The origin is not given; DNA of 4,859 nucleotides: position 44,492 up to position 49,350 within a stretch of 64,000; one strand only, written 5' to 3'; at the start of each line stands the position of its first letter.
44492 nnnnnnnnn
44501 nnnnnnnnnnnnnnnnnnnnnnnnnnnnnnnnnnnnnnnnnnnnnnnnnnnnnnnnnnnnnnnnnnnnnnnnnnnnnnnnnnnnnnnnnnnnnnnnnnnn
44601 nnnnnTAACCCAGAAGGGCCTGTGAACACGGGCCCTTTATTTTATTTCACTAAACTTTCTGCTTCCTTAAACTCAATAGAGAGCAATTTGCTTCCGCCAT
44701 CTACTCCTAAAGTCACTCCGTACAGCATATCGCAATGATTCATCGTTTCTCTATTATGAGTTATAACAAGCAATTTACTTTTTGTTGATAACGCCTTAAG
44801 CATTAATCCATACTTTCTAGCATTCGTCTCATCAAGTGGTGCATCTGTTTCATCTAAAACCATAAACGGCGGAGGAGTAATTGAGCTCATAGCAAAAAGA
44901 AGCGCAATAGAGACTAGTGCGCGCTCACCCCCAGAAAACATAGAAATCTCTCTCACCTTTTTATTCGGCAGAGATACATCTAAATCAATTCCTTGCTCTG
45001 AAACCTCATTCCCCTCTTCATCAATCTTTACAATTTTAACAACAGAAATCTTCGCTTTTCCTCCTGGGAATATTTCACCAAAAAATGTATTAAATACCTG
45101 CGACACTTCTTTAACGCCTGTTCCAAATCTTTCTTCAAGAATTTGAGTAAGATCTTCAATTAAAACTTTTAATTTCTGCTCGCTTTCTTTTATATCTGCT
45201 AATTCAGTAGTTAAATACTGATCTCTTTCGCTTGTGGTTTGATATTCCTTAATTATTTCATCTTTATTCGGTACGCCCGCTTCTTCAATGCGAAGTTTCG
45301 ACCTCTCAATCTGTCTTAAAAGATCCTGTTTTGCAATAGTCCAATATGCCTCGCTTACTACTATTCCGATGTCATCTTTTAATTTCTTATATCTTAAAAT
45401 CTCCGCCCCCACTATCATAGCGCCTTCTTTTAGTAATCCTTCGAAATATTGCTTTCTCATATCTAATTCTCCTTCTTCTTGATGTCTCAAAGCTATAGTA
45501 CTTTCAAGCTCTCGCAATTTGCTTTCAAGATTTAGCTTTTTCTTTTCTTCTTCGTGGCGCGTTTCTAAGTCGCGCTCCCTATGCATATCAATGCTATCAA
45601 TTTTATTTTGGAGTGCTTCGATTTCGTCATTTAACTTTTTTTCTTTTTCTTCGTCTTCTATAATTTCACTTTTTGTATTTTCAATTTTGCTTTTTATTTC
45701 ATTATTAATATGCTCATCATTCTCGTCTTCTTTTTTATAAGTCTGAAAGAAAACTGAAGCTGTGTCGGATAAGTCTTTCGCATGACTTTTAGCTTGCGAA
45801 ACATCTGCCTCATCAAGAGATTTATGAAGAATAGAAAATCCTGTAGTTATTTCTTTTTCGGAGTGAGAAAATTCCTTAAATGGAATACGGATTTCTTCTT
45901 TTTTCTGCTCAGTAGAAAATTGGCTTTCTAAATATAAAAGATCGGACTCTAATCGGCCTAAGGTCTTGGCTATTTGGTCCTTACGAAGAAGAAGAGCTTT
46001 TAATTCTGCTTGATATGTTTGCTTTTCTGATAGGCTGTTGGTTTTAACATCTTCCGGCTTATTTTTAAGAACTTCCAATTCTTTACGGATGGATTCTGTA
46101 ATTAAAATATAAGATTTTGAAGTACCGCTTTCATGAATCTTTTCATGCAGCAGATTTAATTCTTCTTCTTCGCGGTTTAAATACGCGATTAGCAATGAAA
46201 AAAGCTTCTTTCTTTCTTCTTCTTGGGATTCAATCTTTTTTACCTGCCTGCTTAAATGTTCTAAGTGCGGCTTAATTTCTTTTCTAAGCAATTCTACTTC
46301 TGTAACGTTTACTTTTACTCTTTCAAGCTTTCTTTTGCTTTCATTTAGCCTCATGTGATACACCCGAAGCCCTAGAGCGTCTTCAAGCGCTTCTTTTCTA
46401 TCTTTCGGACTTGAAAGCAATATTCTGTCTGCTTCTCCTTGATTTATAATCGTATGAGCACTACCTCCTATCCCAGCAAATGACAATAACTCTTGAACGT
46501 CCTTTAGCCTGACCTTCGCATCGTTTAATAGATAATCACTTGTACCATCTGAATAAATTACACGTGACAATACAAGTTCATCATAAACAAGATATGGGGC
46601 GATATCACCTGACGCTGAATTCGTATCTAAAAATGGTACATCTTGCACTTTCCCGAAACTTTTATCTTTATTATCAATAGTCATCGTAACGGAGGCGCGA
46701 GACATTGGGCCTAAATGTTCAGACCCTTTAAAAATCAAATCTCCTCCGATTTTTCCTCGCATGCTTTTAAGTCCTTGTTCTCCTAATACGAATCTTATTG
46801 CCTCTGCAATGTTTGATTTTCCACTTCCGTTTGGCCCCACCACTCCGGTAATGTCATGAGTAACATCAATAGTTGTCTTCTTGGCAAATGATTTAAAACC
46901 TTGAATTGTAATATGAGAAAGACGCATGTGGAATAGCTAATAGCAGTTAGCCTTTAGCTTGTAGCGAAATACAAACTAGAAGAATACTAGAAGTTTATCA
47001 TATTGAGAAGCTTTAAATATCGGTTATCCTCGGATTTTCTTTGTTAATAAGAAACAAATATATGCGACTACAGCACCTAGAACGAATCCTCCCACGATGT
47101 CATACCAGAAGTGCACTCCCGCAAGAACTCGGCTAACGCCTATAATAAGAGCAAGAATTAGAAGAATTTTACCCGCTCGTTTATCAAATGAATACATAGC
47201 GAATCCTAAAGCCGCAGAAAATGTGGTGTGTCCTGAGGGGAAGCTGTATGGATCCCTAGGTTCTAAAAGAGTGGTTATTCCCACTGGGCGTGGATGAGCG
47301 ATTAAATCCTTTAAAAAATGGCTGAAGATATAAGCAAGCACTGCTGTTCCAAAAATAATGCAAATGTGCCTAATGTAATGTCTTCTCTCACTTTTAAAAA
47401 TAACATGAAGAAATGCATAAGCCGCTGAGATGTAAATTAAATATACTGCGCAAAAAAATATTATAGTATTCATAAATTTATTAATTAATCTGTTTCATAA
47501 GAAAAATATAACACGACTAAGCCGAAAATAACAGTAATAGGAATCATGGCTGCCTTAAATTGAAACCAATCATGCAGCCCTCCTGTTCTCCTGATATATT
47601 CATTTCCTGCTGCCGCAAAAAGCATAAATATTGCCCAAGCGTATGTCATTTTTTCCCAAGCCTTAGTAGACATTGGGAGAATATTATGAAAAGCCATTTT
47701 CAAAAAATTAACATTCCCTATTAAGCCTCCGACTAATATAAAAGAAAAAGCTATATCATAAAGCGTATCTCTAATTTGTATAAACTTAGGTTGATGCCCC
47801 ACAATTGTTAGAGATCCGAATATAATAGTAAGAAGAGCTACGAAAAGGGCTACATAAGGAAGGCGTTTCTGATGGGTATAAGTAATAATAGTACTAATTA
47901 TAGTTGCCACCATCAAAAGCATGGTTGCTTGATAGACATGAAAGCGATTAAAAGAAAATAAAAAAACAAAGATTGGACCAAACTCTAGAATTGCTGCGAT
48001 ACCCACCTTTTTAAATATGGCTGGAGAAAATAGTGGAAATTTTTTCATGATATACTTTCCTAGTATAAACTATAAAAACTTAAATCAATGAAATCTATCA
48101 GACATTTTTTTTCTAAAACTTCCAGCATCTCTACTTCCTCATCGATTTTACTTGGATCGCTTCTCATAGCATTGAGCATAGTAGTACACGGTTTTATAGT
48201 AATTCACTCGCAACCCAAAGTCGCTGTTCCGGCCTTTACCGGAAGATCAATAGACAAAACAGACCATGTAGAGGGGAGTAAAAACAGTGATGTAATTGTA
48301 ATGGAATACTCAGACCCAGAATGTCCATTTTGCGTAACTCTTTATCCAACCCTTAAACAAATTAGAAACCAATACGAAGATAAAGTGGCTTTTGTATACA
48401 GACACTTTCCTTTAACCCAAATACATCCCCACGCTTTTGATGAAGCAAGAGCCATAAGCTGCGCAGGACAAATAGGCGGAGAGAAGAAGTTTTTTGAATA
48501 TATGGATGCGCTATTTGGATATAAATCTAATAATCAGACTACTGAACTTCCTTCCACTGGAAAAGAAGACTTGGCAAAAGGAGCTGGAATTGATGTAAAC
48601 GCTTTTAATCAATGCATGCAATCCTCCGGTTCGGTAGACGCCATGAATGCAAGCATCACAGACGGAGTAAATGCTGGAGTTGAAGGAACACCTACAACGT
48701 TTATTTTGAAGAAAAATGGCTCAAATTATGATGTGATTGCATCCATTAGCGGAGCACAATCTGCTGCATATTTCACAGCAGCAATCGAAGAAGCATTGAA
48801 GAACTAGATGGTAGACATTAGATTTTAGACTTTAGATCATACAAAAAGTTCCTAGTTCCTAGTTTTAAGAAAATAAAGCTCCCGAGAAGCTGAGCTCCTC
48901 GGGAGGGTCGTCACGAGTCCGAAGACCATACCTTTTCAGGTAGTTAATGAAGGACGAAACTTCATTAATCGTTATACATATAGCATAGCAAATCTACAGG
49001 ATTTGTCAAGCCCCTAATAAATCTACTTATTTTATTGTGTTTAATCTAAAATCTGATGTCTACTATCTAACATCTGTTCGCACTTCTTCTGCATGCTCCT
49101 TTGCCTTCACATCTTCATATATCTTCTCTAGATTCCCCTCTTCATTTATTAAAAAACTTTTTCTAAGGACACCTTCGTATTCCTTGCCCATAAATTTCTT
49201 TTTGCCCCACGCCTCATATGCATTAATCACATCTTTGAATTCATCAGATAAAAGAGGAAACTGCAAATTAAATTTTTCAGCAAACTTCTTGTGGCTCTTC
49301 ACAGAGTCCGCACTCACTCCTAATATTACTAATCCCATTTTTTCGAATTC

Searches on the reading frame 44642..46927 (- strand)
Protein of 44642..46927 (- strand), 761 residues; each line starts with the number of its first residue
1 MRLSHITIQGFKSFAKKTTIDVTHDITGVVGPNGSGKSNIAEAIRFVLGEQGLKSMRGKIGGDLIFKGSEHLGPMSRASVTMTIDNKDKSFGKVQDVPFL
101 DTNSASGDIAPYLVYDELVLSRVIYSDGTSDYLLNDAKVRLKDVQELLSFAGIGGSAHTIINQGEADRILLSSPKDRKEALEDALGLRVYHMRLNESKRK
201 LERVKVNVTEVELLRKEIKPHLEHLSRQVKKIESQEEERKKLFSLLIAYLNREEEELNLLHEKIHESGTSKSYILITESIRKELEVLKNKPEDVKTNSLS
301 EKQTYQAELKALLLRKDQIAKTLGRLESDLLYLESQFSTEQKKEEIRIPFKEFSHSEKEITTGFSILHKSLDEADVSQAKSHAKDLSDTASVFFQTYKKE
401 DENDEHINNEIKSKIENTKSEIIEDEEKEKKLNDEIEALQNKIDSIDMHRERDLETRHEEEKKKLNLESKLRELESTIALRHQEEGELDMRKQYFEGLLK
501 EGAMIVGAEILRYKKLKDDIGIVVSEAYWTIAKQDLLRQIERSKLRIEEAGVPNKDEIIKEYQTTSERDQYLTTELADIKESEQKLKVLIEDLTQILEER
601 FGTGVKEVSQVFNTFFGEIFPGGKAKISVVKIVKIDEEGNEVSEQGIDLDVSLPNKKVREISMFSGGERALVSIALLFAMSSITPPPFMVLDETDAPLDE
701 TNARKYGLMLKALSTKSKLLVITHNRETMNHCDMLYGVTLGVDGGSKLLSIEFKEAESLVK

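Call 10: search_protein_families(library=pfam, proteins=[window:44642-46927:-])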
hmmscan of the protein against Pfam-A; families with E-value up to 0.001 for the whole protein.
window:44642-46927:- (761 aa): 5 families
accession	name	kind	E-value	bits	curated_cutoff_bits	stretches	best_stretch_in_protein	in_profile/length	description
PF02463.25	SMC_N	-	8.6e-56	189.2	40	1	3-741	2-214/220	RecF/RecN/SMC N terminal domain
PF13476.12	AAA_23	-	5.5e-09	37.4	27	0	6-446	2-196/201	AAA domain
PF13175.12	AAA_15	-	6.5e-09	36.3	32.1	1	1-466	1-276/374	AAA ATPase domain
PF13304.12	AAA_21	-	3.7e-06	27.7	27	1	26-62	1-44/304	AAA domain, putative AbiEii toxin, Type IV TA system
PF13555.12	AAA_29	-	0.00081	19.5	27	0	8-48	6-46/61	P-loop containing region of AAA domain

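Call 15: find_related_loci(query=window:44642-46927:-, collection=genome_contigs, flank=10000)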
Query window:44642-46927:- (761 aa) in genome_contigs; peptide patterns used: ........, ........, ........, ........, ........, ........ (x = any residue, [..] = any of these).
312 stretches matched a pattern; 48 encode a relative of the query (tblastn E <= 1e-3); 43 distinct loci.
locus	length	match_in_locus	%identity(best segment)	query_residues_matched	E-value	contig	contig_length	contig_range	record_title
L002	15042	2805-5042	69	1-761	0e+0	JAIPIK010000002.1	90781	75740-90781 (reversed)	MAG: Candidatus Gracilibacteria bacterium isolate Tobar13.5m-G72 Tobar13-5m-C237, whole genome shotgun sequence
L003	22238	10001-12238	68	1-761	0e+0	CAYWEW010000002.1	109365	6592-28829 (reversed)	MAG TPA_asm: uncultured Candidatus Saccharibacteria bacterium isolate SRP219642_co7_139 genome assembly, contig: NODE_18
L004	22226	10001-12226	66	1-761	0e+0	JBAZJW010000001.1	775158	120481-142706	MAG: Candidatus Paceibacterota bacterium isolate SO_2017_LW4_129 scaffold_18_c1_LW137-91_2017, whole genome shotgun sequ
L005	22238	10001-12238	65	1-761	0e+0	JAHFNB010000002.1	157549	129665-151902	MAG: bacterium isolate nzgw470 NODE_72_length_157550_cov_29.706401, whole genome shotgun sequence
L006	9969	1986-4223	66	1-761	0e+0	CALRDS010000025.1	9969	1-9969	MAG: Candidatus Nomurabacteria bacterium isolate Baikal-1350m-319 genome assembly, contig: Baikal-1350m-c24191, whole ge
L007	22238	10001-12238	66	1-761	0e+0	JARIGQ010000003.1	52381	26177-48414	MAG: Candidatus Nomurabacteria bacterium isolate CullarsAll.DT.22 k141_364106, whole genome shotgun sequence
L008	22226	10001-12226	65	1-761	0e+0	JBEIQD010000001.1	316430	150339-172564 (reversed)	MAG: Candidatus Nomurabacteria bacterium isolate Sample-106-S6-bin-90 Sample_106_S6-bin_90-k141_146028, whole genome sho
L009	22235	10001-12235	66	1-760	0e+0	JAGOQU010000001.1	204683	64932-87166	MAG: Candidatus Paceibacterota bacterium isolate Gw_Eff_bin_22 Gw_Eff_46_length_204683_cov_10.475640, whole genome shotg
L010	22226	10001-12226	65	1-761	0e+0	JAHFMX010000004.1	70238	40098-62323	MAG: bacterium isolate nzgw467 NODE_277_length_70239_cov_17.444964, whole genome shotgun sequence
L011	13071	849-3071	66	1-760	0e+0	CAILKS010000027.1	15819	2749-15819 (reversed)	uncultured bacterium isolate Ja_bin-4026 genome assembly, contig: bin-4026:27/84, whole genome shotgun sequence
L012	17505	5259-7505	65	1-760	0e+0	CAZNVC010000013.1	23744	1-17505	MAG TPA_asm: uncultured Candidatus Saccharibacteria bacterium isolate SRP278252_co1_774 genome assembly, contig: NODE_34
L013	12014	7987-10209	67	1-760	0e+0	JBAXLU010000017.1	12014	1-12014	MAG: Candidatus Nomurabacteria bacterium isolate ELA435 MAG435_17, whole genome shotgun sequence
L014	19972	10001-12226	65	1-761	0e+0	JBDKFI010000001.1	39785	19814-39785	MAG: Candidatus Parcubacteria bacterium isolate farmington_2019_sw_WHONDRS-S19S_0053_A_bin.33 scaffold_0000236, whole ge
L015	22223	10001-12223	65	1-760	0e+0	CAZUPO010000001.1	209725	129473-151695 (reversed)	MAG TPA_asm: uncultured Candidatus Saccharibacteria bacterium isolate SRP278252_co2_775 genome assembly, contig: NODE_57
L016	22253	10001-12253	64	1-760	0e+0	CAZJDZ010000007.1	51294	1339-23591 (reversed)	MAG TPA_asm: uncultured Candidatus Saccharibacteria bacterium isolate SRP296810_co1_219 genome assembly, contig: NODE_51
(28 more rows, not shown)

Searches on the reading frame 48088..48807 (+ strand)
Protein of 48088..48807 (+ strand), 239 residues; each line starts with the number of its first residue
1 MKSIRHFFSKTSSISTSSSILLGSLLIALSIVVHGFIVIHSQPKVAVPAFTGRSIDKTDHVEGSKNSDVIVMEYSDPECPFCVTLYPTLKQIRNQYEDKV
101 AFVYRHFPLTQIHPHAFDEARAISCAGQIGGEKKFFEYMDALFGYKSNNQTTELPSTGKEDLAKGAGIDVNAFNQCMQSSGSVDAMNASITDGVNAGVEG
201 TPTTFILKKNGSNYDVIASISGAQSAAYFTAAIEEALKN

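Call 10: search_protein_families(library=pfam, proteins=[window:48088-48807:+])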
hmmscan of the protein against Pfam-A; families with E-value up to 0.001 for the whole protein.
window:48088-48807:+ (239 aa): 5 families
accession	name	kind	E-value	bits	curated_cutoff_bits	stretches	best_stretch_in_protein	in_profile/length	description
PF13462.12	Thioredoxin_4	-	2.7e-21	76.9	23.2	1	57-211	3-147/165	Thioredoxin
PF01323.26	DSBA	-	2.2e-13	50.8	25.6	1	71-233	2-190/191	DSBA-like thioredoxin domain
PF13098.12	Thioredoxin_2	-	1.3e-07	32.3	27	1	67-232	5-103/104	Thioredoxin-like domain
PF13743.12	Thioredoxin_5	-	2.1e-06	28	27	0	159-226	116-181/186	Thioredoxin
PF00085.26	Thioredoxin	-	7.8e-05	23.1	23.5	0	65-103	16-54/103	Thioredoxin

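Call 14: find_encoding_contigs(protein=window:48088-48807:+, flank=10000, max_places=6)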
Protein window:48088-48807:+ (239 aa): 1 contig read that carries it; 1 place shown.
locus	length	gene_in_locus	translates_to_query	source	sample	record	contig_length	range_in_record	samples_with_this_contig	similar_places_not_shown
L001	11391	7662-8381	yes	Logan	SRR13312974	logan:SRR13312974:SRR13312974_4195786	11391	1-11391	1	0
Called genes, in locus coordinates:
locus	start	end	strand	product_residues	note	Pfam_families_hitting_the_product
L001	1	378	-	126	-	?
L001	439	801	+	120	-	-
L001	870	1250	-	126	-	PF13083:KH_KhpA-B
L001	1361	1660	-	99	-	PF00886:Ribosomal_S16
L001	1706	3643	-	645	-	PF00575:S1 (faint), PF08206:OB_RNB (faint), PF17849:OB_Dis3 (faint), PF17876:CSD2, PF00773:RNB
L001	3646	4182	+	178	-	-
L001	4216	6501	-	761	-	PF02463:SMC_N, PF13175:AAA_15, PF13476:AAA_23, PF13304:AAA_21 (weak)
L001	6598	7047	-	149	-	PF01569:PAP2, PF14378:PAP2_3 (weak)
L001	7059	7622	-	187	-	PF04279:IspA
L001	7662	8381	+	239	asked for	PF13098:Thioredoxin_2 (weak), PF13462:Thioredoxin_4, PF01323:DSBA, PF13743:Thioredoxin_5 (faint)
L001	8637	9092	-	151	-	PF00578:AhpC-TSA, PF08534:Redoxin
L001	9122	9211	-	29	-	-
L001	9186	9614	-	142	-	PF01475:FUR, PF12840:HTH_20 (weak)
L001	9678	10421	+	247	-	PF02535:Zip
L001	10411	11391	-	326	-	?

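Call 53: find_related_loci(query=window:48088-48807:+, collection=metagenome_contigs, flank=3000)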
Query window:48088-48807:+ (239 aa) in metagenome_contigs; peptide patterns used: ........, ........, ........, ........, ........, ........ (x = any residue, [..] = any of these).
106 stretches matched a pattern; 1 encode a relative of the query (tblastn E <= 1e-3); 1 distinct loci.
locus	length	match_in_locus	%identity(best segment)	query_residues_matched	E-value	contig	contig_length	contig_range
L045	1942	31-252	36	162-237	3e-9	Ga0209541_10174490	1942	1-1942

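Call 54: find_homologous_proteins(query=window:48088-48807:+, max_evalue=1e-40)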
Query window:48088-48807:+ (239 aa): 184 proteins with E <= 1e-40 among 852 candidates; the best 120 are listed.
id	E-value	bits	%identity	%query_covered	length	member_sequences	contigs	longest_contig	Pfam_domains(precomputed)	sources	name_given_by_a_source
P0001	5.6e-154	528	100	100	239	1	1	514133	PF13743.13,PF13098.14,PF01323.27,PF13462.13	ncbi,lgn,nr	ncbi:MAG: oxidoreductase [Candidatus Nomurabacteria bacterium]|nr:oxidoreductase [Candidatus Nomurab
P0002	9.8e-98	344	63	100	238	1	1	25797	PF13098.14,PF01323.27,PF13462.13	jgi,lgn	jgi:protein-disulfide isomerase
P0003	2.3e-89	317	53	100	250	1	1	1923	PF13098.14,PF01323.27,PF13462.13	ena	-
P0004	2.5e-87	310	58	96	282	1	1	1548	PF01323.27,PF13462.13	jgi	jgi:protein-disulfide isomerase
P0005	1.7e-86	307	56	99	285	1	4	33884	PF13098.14,PF01323.27,PF13462.13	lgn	-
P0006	1.4e-85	304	58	95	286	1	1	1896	PF13098.14,PF01323.27,PF13462.13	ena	-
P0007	1.6e-85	304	58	85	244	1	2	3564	PF13743.13,PF13098.14,PF01323.27,PF13462.13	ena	-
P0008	2.0e-85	304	57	99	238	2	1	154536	PF01323.27,PF13462.13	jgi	jgi:protein-disulfide isomerase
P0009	2.7e-85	303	57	99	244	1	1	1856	PF13743.13,PF13098.14,PF01323.27,PF13462.13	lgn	-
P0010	7.2e-85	302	52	99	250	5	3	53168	PF13098.14,PF01323.27,PF13462.13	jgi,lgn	jgi:protein-disulfide isomerase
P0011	2.0e-84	301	55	99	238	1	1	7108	PF13098.14,PF01323.27,PF13462.13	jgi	jgi:protein-disulfide isomerase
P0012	4.9e-84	299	57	95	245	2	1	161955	PF13098.14,PF01323.27,PF13462.13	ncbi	-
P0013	6.8e-84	299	53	99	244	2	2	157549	PF13098.14,PF01323.27,PF13462.13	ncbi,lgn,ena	-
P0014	8.8e-83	295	63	79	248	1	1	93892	PF13098.14,PF01323.27,PF13462.13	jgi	jgi:protein-disulfide isomerase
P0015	1.5e-82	294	54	96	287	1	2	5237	PF13743.13,PF13098.14,PF01323.27,PF13462.13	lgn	-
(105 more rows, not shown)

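Call 55: find_encoding_contigs(protein=P0002, flank=10000, max_places=2)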
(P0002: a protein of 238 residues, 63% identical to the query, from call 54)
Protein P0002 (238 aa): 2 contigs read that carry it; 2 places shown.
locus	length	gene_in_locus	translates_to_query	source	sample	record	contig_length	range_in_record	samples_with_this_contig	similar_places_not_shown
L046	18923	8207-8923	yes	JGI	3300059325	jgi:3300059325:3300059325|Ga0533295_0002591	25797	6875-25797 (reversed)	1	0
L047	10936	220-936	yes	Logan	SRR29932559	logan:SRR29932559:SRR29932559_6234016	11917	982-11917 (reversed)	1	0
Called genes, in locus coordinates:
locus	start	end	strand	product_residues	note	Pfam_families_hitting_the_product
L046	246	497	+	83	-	-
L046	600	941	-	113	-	PF13083:KH_KhpA-B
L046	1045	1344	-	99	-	PF00886:Ribosomal_S16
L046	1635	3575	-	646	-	PF08206:OB_RNB (faint), PF17849:OB_Dis3 (faint), PF17876:CSD2, PF00773:RNB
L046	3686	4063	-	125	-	-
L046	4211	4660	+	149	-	-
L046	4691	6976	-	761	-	PF02463:SMC_N, PF13175:AAA_15, PF13476:AAA_23, PF13304:AAA_21 (weak)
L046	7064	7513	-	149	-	PF01569:PAP2, PF14378:PAP2_3 (weak)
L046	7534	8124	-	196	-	PF04279:IspA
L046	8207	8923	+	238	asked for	PF13098:Thioredoxin_2 (faint), PF13462:Thioredoxin_4, PF01323:DSBA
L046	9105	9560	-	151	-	PF00578:AhpC-TSA, PF08534:Redoxin, PF13911:AhpC-TSA_2 (weak)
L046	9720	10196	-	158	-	PF01475:FUR, PF12840:HTH_20 (weak)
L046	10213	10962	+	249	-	PF02535:Zip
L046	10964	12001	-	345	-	PF02540:NAD_synthase (faint), PF03054:tRNA_Me_trans, PF20259:tRNA_Me_trans_M, PF20258:tRNA_Me_trans_C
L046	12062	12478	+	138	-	-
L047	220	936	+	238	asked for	PF13098:Thioredoxin_2 (faint), PF13462:Thioredoxin_4, PF01323:DSBA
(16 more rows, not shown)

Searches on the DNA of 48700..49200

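Call 47: search_rna_families(source=window, start=48700, end=49200, threshold=evalue, max_evalue=10)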
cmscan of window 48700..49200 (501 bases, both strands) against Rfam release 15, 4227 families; matches with E-value up to 10: 4.
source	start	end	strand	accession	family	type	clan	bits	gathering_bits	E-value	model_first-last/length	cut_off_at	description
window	48788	48900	+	RF00267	snoR64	Gene; snRNA; snoRNA; CD-box;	-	18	45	2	1-94/94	no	Small nucleolar RNA R64/Z200 family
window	48877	48906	-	RF03501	mir-3140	Gene; miRNA;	-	16.9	93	2.3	1-90/90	no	mir-3140 microRNA precursor family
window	48879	48905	-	RF03888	mir-3160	Gene; miRNA;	-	16.2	80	7.6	29-55/83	no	mir-3160 microRNA precursor family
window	48820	48914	-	RF01650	ceN68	Gene; snRNA; snoRNA; HACA-box;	-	15.6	80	4.4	1-121/121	no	Caenorhabditis snoRNA ceN48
